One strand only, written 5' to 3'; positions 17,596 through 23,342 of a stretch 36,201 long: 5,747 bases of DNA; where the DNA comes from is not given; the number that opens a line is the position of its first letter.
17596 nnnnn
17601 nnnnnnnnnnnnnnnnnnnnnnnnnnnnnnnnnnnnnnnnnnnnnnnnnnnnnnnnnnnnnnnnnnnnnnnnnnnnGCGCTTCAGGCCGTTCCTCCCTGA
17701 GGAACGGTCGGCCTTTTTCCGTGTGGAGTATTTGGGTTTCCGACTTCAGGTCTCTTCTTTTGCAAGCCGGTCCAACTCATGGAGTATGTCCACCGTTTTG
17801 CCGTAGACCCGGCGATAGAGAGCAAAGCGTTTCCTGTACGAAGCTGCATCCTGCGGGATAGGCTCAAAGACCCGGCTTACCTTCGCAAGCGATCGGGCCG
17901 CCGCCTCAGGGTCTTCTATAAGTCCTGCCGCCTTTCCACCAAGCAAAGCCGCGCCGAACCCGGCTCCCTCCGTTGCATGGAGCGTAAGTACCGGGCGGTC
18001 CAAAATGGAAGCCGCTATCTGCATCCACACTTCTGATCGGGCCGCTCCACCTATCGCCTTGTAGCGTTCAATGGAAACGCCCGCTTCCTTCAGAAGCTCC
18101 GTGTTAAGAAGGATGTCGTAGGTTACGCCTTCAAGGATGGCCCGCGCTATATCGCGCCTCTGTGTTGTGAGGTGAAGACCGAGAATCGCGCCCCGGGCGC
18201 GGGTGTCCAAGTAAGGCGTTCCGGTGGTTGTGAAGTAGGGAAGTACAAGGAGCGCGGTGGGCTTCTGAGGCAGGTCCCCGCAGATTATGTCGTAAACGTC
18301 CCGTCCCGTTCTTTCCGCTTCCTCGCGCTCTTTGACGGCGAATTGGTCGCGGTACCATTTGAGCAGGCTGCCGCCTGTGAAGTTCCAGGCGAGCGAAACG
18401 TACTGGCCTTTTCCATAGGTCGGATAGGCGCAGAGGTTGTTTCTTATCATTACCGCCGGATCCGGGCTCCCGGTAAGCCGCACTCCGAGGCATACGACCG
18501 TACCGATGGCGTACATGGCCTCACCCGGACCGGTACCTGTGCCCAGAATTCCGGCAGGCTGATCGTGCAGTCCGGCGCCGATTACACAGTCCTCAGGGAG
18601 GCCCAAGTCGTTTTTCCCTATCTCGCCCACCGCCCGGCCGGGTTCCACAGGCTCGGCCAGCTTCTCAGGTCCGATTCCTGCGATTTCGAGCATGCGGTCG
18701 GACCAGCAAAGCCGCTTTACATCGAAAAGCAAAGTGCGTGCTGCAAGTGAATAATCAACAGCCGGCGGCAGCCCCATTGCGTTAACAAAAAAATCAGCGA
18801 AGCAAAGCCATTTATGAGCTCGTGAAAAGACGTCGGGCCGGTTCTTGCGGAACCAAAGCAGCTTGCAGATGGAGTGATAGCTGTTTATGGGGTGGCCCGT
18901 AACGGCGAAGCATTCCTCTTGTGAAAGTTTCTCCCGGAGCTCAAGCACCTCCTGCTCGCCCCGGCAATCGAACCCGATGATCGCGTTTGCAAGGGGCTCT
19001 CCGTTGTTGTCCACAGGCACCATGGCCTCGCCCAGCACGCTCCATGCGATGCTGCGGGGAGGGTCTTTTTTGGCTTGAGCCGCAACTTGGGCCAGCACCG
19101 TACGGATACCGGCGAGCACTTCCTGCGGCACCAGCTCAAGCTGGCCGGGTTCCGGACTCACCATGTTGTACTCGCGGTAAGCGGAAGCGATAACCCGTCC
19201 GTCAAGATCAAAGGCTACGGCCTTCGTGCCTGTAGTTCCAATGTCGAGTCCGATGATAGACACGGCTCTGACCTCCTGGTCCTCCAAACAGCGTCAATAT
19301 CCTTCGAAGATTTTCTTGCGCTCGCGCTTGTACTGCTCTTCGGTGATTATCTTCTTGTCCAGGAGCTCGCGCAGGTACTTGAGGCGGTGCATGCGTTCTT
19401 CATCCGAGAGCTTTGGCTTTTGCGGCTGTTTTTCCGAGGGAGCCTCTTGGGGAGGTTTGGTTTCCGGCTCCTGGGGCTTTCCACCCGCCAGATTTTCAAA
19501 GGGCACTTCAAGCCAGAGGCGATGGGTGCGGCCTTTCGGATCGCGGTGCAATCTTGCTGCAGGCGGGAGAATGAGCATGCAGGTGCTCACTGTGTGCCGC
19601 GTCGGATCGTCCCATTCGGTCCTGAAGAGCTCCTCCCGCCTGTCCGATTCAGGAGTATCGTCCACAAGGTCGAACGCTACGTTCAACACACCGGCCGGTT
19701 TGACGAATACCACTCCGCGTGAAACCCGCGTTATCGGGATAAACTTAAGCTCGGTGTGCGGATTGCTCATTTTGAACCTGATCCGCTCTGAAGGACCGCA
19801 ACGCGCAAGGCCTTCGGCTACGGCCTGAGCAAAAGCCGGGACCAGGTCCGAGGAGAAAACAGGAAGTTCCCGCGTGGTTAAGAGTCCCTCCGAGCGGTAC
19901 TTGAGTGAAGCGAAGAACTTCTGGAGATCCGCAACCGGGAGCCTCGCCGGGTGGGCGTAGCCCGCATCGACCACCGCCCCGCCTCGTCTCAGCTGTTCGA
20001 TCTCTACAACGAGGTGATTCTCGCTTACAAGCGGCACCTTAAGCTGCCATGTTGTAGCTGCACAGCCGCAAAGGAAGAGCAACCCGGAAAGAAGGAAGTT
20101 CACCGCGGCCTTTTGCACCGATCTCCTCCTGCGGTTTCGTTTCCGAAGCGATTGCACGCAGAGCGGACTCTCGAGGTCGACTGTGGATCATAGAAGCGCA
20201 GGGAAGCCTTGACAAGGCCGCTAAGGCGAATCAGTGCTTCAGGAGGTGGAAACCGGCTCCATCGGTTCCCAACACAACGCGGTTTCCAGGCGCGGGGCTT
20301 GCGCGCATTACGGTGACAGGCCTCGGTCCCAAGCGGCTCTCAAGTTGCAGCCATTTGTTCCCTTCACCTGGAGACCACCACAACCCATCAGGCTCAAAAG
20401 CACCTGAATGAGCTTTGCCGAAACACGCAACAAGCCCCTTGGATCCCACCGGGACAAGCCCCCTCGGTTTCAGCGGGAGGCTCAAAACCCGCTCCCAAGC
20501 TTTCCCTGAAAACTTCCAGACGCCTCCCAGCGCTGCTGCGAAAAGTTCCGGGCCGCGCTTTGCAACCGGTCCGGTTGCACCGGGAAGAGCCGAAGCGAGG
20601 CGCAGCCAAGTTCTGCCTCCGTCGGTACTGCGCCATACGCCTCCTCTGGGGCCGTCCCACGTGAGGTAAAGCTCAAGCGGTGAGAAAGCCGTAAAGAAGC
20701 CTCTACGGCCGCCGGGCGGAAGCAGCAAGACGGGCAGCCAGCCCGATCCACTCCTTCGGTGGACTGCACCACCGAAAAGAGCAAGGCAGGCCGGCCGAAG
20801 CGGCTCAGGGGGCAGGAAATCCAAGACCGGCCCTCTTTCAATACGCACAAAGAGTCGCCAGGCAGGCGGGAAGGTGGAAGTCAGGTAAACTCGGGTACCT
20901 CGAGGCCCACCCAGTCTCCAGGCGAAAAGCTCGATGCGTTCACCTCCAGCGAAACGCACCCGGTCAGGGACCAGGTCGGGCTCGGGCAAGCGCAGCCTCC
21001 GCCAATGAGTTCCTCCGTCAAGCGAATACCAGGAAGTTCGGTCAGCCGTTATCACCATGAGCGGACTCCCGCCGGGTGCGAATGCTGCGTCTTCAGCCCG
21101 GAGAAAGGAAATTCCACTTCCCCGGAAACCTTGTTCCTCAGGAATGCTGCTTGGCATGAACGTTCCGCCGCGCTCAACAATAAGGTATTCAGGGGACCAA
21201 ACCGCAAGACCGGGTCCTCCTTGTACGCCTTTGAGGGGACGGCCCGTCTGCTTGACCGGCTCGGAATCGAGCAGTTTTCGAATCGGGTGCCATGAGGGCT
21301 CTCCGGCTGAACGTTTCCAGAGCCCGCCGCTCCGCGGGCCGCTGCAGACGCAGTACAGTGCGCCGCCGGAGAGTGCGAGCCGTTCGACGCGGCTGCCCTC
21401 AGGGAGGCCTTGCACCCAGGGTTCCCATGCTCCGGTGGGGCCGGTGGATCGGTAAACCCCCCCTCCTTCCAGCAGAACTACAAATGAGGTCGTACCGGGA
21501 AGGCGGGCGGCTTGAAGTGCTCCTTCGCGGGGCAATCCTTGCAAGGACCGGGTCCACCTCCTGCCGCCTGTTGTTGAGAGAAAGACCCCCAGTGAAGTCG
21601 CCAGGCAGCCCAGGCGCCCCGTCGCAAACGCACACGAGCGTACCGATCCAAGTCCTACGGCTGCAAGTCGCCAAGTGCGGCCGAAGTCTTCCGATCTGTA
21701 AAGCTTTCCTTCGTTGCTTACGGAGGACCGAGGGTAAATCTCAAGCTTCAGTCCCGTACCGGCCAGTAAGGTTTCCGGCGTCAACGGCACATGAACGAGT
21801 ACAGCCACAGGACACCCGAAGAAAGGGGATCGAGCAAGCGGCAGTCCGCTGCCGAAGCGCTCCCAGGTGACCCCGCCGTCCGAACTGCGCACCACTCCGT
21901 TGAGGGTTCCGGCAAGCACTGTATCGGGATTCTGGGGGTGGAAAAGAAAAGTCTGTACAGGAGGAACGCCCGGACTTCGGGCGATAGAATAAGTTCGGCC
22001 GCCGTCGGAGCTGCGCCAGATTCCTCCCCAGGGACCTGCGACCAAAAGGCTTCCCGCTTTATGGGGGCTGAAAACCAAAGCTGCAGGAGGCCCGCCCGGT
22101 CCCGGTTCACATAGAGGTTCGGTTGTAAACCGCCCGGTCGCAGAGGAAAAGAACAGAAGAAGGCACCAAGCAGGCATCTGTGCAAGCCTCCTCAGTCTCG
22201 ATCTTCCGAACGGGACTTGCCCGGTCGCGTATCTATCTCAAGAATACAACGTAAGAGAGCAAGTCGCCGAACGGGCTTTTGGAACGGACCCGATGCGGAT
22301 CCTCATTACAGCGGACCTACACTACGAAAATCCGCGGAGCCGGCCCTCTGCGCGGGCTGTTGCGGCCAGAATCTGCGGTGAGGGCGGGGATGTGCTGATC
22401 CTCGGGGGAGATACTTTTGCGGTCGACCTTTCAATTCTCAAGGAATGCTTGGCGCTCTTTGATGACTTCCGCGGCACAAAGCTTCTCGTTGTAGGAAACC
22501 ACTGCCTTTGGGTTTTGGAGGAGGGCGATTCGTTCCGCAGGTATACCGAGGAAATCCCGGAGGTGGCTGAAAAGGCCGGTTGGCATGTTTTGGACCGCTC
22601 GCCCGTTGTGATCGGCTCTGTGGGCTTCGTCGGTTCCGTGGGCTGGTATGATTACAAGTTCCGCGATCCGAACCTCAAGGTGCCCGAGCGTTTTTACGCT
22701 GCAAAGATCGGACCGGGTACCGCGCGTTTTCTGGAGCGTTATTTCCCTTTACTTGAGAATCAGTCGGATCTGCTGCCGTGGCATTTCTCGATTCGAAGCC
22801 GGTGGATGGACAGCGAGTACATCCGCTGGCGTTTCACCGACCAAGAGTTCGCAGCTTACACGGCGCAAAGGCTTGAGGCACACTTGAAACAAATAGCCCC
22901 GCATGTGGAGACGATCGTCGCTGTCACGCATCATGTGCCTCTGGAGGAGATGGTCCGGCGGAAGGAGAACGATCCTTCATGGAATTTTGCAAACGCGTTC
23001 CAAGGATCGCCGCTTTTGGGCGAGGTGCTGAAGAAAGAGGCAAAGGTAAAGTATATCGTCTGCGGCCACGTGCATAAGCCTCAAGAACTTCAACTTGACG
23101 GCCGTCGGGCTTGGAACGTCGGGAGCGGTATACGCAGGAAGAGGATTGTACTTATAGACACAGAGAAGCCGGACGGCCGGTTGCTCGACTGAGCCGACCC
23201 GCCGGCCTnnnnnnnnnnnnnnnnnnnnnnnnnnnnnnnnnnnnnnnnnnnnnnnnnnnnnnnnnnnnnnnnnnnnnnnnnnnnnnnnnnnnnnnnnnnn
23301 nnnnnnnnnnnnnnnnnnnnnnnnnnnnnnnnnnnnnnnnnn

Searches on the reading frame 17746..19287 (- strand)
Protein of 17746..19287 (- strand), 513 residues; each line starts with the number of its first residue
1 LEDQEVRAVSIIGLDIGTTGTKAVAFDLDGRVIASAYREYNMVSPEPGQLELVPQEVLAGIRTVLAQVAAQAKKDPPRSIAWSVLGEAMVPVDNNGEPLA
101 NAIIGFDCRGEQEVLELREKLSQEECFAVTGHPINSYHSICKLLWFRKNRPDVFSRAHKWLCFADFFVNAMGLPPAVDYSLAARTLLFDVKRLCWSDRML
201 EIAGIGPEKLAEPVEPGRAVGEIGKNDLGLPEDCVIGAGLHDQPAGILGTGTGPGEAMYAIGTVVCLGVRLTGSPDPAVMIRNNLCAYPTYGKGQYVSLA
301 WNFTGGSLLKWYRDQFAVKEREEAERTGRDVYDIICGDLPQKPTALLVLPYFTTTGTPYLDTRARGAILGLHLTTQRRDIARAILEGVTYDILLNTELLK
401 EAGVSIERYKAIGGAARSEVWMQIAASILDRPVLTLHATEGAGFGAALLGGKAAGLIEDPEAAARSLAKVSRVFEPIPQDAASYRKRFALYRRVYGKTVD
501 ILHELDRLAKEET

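Call 44: search_protein_families(library=pfam, proteins=[window:17746-19287:-], max_evalue=0.001)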
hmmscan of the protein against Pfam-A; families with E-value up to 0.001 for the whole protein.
window:17746-19287:- (513 aa): 2 families
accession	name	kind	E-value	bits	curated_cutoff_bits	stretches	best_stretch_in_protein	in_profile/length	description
PF00370.27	FGGY_N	-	1.5e-45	156.2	28.8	1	11-249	2-245/245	FGGY family of carbohydrate kinases, N-terminal domain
PF02782.22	FGGY_C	-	3.6e-28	99.1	27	1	258-454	2-198/198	FGGY family of carbohydrate kinases, C-terminal domain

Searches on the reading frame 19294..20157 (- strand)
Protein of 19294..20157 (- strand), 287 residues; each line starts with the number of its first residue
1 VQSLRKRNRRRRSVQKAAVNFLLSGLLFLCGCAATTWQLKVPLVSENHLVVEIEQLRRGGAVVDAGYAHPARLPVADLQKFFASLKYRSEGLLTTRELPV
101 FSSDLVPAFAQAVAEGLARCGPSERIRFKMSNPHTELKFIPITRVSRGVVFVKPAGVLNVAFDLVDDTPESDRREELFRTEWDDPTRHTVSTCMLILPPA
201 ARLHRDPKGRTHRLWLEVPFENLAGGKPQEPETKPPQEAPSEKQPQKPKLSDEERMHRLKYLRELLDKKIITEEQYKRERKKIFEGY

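Call 27: search_protein_families(library=pfam, proteins=[window:19294-20157:-], max_evalue=0.01)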
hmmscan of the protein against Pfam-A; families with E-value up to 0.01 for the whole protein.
window:19294-20157:- (287 aa): 1 family
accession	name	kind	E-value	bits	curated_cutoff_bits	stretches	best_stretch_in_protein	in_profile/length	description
PF09851.14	SHOCT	-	0.0089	16.2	27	0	262-283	6-27/28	Short C-terminal domain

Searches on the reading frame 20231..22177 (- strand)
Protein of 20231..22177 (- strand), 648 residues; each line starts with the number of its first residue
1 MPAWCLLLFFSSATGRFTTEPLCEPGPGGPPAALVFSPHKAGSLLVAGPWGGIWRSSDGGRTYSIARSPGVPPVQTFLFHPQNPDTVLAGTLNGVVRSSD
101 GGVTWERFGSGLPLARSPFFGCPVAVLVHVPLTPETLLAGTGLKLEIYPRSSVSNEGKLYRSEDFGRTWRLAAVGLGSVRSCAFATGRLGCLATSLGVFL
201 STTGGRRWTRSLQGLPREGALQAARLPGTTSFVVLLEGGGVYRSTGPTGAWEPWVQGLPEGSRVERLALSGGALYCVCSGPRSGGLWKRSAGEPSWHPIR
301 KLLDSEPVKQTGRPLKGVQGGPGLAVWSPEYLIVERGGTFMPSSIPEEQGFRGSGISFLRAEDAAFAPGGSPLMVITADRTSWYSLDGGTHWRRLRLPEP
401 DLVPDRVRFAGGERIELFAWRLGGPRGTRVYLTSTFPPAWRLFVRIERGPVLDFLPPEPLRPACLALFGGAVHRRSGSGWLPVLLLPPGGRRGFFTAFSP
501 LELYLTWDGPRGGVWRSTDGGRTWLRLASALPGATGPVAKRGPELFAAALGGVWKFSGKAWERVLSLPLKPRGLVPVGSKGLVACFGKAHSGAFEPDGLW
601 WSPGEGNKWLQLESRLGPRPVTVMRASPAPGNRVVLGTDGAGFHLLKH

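Call 27: search_protein_families(library=pfam, proteins=[window:20231-22177:-], max_evalue=0.01)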
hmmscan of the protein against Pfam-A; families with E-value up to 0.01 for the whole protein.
window:20231-22177:- (648 aa): 3 families
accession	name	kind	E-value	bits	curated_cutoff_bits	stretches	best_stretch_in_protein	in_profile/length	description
PF15902.12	Sortilin-Vps10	-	5.4e-11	42.4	33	1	53-186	3-123/446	Sortilin, neurotensin receptor 3,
PF02012.26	BNR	-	0.00029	20.8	27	0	97-107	2-12/12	BNR/Asp-box repeat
PF15899.11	BNR_6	-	0.0057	17.1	27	0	159-169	1-11/14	BNR-Asp box repeat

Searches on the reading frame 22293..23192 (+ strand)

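Call 27: search_protein_families(library=pfam, proteins=[window:22293-23192:+], max_evalue=0.01)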
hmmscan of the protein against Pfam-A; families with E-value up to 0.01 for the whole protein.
window:22293-23192:+ (299 aa): 2 families
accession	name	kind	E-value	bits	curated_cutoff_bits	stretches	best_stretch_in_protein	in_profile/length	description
PF00149.33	Metallophos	-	1e-10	42.8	21.5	1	1-263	1-191/191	Calcineurin-like phosphoesterase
PF12850.12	Metallophos_2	-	3.4e-08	34.1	27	1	1-91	1-74/154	Calcineurin-like phosphoesterase superfamily domain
